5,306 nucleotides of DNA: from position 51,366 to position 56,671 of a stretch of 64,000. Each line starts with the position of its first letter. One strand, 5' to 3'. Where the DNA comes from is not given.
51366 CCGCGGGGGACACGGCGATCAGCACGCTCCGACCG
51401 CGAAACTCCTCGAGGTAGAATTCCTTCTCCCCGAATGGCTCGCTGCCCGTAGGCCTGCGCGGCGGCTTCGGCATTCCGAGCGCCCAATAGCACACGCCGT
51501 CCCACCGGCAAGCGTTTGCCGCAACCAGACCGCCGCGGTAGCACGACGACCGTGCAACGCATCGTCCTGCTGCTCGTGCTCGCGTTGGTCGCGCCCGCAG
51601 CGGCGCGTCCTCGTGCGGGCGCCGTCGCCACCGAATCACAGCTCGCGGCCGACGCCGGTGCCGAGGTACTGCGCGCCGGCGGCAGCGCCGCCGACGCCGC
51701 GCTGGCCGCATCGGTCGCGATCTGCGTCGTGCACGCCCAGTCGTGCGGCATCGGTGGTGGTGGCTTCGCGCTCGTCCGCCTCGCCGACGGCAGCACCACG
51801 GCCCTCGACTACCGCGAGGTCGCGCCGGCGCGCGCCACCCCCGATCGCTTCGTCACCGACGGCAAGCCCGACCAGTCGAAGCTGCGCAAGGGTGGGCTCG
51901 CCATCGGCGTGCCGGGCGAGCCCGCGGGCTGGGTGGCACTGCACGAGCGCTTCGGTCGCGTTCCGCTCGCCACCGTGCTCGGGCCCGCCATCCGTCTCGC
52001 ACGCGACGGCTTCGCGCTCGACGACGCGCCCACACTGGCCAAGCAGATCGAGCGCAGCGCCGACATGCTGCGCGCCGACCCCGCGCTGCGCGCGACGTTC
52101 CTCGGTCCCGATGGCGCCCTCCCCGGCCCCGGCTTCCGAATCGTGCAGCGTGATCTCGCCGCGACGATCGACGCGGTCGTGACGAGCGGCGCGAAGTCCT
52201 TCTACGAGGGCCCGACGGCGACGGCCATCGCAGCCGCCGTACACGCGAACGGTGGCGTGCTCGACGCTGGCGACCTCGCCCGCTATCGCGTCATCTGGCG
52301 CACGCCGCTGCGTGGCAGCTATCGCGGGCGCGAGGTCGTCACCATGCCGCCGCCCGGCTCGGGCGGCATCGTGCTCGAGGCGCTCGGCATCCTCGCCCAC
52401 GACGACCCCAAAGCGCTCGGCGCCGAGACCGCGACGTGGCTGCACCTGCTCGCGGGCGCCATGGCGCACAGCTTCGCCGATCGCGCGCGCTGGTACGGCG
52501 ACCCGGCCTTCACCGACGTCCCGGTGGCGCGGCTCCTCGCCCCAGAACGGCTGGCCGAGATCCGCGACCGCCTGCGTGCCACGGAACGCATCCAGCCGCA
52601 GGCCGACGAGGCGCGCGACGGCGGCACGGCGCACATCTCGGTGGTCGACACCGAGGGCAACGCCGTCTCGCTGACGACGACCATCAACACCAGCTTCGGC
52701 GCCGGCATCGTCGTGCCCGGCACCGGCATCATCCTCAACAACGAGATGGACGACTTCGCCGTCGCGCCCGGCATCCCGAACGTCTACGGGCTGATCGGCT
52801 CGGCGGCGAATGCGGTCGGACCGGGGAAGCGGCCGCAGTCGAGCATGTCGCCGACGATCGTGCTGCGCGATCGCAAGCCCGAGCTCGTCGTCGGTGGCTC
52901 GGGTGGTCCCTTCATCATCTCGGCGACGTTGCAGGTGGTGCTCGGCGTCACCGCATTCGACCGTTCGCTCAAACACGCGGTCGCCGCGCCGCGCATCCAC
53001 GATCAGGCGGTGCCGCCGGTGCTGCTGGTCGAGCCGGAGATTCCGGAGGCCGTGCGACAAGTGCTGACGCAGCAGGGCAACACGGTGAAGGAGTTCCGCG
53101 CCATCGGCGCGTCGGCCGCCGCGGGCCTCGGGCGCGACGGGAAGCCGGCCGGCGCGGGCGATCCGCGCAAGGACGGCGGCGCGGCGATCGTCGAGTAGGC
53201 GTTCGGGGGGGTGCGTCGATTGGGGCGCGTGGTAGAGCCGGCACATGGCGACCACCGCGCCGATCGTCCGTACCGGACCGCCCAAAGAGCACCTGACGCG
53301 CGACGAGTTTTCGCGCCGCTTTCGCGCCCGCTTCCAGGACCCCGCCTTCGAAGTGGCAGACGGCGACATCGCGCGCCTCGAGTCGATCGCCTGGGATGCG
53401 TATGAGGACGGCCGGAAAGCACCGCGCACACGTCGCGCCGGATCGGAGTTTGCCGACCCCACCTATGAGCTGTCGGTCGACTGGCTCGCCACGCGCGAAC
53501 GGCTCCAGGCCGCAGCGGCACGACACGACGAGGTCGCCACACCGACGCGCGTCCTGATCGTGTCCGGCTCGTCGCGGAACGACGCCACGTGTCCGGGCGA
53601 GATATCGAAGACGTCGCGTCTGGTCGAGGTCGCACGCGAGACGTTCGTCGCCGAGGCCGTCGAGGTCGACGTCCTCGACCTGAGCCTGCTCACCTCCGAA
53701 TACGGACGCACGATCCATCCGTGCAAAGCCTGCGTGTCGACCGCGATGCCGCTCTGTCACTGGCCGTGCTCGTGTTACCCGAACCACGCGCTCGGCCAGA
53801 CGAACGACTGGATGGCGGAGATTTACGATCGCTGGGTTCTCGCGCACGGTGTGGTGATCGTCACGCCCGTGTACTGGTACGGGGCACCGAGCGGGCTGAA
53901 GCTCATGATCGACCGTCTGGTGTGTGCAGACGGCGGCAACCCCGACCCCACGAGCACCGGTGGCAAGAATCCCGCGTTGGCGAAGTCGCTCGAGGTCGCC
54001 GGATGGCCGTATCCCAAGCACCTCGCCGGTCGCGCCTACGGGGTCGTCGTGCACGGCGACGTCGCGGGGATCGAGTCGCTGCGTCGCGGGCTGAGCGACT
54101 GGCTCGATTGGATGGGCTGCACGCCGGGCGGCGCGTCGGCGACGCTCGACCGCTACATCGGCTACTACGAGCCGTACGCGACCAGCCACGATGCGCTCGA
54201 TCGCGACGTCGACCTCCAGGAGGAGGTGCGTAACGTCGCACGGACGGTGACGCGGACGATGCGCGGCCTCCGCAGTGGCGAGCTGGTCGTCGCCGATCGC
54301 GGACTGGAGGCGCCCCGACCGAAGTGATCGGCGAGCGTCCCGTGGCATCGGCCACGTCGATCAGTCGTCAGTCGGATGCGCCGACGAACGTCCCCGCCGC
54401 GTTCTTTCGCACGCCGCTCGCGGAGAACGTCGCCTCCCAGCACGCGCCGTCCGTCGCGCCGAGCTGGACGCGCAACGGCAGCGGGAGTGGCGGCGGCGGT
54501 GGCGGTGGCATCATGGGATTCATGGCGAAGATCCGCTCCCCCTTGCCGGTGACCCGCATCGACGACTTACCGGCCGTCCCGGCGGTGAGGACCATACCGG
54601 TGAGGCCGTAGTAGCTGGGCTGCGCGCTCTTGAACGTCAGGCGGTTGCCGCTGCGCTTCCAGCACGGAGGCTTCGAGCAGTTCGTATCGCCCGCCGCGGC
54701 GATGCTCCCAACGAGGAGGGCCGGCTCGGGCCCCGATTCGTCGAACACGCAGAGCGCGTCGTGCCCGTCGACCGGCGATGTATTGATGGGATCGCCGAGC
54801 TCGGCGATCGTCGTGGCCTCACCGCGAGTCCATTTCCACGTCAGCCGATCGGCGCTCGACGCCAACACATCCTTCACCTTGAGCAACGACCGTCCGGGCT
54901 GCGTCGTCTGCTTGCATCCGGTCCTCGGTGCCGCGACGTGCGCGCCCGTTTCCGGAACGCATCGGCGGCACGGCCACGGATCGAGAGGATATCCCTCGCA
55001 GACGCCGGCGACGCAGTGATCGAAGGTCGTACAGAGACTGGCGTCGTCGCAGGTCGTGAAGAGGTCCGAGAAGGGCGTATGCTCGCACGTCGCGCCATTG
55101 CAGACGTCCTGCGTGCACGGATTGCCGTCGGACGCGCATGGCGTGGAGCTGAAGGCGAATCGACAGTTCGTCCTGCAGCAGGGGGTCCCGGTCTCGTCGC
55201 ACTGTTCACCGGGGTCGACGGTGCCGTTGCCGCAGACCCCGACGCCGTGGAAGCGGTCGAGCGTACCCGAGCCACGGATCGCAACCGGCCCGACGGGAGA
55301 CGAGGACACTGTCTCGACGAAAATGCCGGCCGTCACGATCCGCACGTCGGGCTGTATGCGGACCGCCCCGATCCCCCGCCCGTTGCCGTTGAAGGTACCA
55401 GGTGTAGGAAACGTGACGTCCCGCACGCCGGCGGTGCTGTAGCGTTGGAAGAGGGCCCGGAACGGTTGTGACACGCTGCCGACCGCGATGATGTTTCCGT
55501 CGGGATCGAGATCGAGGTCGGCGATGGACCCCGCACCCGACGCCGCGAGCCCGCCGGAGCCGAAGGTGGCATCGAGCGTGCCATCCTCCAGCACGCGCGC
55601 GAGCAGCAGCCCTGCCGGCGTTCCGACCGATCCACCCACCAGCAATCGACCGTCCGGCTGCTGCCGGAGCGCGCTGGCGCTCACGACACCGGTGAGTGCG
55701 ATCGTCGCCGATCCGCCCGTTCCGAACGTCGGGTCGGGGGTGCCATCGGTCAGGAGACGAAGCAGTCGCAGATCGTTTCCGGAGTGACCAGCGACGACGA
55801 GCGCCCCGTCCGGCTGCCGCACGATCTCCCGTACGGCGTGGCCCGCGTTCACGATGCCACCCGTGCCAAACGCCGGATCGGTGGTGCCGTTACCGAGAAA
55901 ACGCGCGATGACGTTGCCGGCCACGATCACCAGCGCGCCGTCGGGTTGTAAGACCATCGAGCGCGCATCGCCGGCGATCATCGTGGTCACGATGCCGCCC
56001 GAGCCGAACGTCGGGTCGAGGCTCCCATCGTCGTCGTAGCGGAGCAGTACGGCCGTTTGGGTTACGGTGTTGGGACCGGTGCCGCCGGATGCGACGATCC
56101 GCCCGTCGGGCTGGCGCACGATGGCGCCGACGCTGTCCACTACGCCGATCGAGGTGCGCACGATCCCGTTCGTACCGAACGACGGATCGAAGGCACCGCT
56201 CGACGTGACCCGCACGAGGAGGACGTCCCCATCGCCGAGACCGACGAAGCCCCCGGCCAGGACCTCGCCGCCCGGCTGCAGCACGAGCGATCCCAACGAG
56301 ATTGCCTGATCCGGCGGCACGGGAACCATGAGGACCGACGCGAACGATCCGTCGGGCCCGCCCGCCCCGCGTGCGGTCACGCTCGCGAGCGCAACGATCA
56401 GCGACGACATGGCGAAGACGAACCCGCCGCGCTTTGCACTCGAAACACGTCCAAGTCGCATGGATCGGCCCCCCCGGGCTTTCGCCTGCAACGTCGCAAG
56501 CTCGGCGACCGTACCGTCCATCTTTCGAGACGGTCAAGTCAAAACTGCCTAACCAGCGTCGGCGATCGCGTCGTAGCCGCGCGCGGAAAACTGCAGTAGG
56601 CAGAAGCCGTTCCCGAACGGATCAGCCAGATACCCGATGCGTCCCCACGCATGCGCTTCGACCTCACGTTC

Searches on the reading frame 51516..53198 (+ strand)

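Call 33: search_protein_families(library=pfam, proteins=[window:51516-53198:+], max_evalue=0.00001)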
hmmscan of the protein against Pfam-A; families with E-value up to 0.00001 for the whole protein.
window:51516-53198:+ (560 aa): 1 family
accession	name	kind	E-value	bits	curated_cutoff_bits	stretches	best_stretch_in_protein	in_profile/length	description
PF01019.26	G_glu_transpept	-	1.2e-157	526.3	27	1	50-554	2-512/512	Gamma-glutamyltranspeptidase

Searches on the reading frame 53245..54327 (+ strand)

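Call 33: search_protein_families(library=pfam, proteins=[window:53245-54327:+], max_evalue=0.00001)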
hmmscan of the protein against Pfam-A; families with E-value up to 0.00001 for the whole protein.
window:53245-54327:+ (360 aa): 2 families
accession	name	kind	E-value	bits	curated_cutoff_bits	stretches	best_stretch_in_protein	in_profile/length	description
PF03358.20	FMN_red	-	2e-15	57.1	24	1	101-292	1-137/152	NADPH-dependent FMN reductase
PF02525.22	Flavodoxin_2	-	1.3e-06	28.7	27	1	102-226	2-104/198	Flavodoxin-like fold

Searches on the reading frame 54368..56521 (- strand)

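Call 33: search_protein_families(library=pfam, proteins=[window:54368-56521:-], max_evalue=0.00001)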
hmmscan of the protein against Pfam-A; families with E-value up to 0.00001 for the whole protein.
window:54368-56521:- (717 aa): 1 family
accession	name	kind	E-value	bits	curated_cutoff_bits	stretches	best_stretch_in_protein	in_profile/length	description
PF17164.10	DUF5122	-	1e-28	99.7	27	2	236-266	1-36/36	Domain of unknown function (DUF5122) beta-propeller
